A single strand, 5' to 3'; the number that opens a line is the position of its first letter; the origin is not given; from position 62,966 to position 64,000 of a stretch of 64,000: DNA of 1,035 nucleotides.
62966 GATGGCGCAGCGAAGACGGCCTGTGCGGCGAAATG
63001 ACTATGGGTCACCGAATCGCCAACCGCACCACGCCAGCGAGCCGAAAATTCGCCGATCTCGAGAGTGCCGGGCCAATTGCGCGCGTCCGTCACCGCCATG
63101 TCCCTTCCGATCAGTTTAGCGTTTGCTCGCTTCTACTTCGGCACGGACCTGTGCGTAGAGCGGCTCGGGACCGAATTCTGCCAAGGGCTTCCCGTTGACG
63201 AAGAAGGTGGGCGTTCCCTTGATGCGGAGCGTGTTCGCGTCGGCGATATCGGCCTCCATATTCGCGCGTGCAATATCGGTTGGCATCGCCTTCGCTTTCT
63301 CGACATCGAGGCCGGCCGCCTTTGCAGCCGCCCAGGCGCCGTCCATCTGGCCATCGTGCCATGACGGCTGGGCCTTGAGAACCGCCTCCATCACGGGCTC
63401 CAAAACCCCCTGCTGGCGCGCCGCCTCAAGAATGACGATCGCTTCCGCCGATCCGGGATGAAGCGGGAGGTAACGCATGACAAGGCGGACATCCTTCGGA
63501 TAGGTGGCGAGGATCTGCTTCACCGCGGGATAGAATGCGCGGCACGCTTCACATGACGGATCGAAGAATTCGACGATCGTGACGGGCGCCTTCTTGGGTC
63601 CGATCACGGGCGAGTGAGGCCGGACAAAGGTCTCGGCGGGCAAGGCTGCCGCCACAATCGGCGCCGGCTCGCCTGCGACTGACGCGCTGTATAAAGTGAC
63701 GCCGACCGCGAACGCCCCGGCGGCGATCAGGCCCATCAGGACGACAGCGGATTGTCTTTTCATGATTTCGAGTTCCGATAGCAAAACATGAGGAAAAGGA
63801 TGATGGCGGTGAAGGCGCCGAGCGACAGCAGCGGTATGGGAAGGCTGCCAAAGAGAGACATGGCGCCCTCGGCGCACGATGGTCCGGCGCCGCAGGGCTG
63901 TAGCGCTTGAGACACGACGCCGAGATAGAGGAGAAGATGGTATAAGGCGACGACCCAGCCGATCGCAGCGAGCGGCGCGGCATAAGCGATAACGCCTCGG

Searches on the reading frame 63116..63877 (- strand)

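Call 87: search_protein_families(library=pfam, proteins=[window:63116-63877:-], max_evalue=0.001)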
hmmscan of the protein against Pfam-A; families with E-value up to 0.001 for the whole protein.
window:63116-63877:- (253 aa): 4 families
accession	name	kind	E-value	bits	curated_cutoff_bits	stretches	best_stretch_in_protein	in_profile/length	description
PF13462.12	Thioredoxin_4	-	2.2e-21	77.2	23.2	1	88-233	4-151/165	Thioredoxin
PF01323.26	DSBA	-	1.8e-10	41.4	25.6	1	100-236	1-179/191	DSBA-like thioredoxin domain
PF13743.12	Thioredoxin_5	-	5.7e-05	23.4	27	0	182-228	117-164/186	Thioredoxin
PF00085.26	Thioredoxin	-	9.1e-05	22.9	23.5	0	98-133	19-54/103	Thioredoxin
